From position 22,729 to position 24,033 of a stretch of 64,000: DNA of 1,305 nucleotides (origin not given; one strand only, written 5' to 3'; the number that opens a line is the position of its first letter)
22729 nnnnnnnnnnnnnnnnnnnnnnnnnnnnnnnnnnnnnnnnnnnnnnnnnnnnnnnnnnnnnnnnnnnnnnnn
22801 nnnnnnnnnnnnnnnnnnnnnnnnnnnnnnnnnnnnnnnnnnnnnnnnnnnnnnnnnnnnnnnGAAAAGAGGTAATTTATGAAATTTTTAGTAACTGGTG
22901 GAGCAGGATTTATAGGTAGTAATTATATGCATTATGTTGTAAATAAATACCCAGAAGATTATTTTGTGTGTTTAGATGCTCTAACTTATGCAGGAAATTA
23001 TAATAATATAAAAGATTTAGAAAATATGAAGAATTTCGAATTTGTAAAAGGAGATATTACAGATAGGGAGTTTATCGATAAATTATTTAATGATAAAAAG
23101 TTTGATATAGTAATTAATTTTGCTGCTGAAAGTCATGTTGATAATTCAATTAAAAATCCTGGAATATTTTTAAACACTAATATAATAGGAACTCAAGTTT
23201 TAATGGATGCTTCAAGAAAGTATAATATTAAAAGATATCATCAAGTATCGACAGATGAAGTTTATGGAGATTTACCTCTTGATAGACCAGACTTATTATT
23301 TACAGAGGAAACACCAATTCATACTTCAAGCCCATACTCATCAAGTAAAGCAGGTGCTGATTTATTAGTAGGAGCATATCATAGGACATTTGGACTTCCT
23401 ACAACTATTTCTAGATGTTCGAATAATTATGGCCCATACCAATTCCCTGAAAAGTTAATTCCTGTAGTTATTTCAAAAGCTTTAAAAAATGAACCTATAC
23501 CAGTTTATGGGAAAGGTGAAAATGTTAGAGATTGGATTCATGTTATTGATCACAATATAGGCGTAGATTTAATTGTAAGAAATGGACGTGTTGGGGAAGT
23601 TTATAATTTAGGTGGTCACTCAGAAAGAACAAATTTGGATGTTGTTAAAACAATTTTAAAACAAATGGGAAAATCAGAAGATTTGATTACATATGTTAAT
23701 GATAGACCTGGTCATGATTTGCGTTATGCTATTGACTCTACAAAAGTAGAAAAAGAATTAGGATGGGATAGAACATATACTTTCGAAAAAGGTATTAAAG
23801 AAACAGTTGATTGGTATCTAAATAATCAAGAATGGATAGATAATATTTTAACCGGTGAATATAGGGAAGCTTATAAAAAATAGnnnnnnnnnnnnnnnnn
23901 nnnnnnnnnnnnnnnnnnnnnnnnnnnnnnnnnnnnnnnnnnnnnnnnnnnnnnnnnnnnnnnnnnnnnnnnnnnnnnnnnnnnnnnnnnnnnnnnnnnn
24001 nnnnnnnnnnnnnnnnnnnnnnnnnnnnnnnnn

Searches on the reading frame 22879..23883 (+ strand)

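Call 3: search_protein_families(library=pfam, proteins=[window:22879-23883:+], max_evalue=0.01)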
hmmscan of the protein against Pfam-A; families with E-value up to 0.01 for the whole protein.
window:22879-23883:+ (334 aa): 7 families
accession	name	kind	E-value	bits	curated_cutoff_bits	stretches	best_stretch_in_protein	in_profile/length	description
PF16363.11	GDP_Man_Dehyd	-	3.3e-83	280.3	27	1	4-309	1-332/332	GDP-mannose 4,6 dehydratase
PF01370.27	Epimerase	-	1.5e-63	214.9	20.9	1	4-245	2-240/240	NAD dependent epimerase/dehydratase family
PF02719.21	Polysacc_synt_2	-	2.6e-15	56.8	20.2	1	4-127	2-130/293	Polysaccharide biosynthesis protein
PF01073.25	3Beta_HSD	-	1.2e-14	54.5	22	1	4-222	1-218/280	3-beta hydroxysteroid dehydrogenase/isomerase family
PF07993.18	NAD_binding_4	-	6.8e-11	42.2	20.1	1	6-182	2-206/258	Male sterility protein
PF04321.23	RmlD_sub_bind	-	8.7e-10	38.6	27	1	1-265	1-233/287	RmlD substrate binding domain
PF13460.12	NAD_binding_10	-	6.4e-05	23.3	27.2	1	40-135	28-108/184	NAD(P)H-binding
